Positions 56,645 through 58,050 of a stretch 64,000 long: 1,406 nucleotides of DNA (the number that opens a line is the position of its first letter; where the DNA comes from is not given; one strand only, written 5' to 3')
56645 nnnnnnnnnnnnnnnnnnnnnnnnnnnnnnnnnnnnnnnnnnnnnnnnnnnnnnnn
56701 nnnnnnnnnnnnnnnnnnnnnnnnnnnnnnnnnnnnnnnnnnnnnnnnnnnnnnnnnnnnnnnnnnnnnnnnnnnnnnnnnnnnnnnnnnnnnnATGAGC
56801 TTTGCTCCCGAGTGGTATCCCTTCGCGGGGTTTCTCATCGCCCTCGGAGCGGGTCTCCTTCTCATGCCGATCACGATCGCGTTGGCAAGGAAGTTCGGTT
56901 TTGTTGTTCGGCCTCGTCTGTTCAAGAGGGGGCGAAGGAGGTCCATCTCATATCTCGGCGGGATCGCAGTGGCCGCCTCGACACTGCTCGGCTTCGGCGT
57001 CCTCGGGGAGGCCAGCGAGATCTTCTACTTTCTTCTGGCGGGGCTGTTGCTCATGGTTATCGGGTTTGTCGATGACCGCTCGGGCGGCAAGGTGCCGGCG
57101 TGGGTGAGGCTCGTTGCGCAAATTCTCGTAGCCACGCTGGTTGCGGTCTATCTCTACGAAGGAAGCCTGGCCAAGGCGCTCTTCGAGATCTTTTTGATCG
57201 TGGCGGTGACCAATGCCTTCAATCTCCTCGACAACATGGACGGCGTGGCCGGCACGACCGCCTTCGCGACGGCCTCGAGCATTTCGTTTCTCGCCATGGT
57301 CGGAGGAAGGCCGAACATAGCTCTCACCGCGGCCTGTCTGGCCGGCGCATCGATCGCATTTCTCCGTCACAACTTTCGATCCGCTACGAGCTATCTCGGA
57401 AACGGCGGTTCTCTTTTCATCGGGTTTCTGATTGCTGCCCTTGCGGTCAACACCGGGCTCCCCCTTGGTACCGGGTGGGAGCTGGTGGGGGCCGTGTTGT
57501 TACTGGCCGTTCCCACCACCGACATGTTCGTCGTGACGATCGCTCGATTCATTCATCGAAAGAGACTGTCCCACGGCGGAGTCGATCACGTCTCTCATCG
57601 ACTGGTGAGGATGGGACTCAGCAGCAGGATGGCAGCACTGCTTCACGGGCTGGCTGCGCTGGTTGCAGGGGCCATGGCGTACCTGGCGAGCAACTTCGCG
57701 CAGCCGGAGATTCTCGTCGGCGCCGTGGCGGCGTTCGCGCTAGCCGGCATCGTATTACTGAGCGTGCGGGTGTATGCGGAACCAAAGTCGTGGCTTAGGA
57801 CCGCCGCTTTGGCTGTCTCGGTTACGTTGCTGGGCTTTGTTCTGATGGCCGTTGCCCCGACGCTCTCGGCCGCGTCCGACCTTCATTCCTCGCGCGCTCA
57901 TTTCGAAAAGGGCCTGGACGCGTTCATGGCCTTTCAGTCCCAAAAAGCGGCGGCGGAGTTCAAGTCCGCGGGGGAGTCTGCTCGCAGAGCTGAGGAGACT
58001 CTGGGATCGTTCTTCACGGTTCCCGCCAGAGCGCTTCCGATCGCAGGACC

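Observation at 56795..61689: WecA-like initiating transferase fused to a DUF4012 domain, followed by a standalone DUF4012 paralog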

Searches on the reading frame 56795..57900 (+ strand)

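Call 23: search_solved_structures(query=window:56795-57900:+, max_evalue=0.01, show_alignments=2)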
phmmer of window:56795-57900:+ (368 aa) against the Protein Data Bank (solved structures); distinct sequences matched with E-value up to 0.01: 2.
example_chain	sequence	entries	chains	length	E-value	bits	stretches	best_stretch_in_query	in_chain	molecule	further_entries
5jnq_A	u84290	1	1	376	0.00012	24.9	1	129-297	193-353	Phospho-N-acetylmuramoyl-pentapeptide-transferase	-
4j72_A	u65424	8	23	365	0.0069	19.1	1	129-220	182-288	Phospho-N-acetylmuramoyl-pentapeptide-transferase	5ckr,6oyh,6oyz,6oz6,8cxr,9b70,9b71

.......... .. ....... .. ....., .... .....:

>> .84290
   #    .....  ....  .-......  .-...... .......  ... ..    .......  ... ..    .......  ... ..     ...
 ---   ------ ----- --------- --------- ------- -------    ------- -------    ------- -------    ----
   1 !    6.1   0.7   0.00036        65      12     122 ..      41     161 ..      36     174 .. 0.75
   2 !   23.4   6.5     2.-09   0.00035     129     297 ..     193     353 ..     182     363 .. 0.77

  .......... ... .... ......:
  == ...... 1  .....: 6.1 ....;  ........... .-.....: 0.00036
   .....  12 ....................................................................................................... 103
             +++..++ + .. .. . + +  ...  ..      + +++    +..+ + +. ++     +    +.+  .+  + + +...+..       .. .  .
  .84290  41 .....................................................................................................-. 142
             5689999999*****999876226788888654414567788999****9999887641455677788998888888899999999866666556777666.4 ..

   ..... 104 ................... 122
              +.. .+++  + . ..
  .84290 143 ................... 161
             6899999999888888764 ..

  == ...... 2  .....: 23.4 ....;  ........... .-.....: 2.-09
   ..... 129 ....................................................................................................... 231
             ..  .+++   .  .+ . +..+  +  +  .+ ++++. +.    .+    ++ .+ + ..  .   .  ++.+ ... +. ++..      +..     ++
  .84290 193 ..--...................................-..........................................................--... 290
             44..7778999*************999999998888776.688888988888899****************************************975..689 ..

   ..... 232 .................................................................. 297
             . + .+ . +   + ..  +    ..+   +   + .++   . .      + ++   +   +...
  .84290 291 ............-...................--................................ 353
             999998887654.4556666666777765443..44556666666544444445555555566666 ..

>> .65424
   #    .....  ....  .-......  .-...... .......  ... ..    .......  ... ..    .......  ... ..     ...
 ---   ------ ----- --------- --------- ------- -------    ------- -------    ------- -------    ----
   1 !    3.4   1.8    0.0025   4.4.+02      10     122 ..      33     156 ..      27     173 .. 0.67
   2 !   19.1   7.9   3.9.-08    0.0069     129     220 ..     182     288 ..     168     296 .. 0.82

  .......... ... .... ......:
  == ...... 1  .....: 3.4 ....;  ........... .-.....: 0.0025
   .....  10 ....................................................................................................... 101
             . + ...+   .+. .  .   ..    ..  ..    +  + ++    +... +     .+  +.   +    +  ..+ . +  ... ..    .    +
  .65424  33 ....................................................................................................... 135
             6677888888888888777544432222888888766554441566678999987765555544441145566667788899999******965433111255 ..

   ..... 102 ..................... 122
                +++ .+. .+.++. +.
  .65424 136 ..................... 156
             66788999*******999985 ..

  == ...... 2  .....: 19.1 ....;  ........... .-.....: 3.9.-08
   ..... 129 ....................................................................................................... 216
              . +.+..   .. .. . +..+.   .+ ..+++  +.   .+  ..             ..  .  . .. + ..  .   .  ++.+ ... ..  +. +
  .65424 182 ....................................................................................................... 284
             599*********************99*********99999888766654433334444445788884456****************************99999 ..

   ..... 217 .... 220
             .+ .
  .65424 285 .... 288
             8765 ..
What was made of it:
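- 57401..57403 (+): Codon for N203, at the position of the essential Mg2+-binding Asp of MraY (AaMraY D265). Aligned 'lGNgGS' against 'mGDvGS' (call 23).
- Closest known: PNPT superfamily initiating transferases. Different: Asn replaces the Mg2+-binding Asp (call 23).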
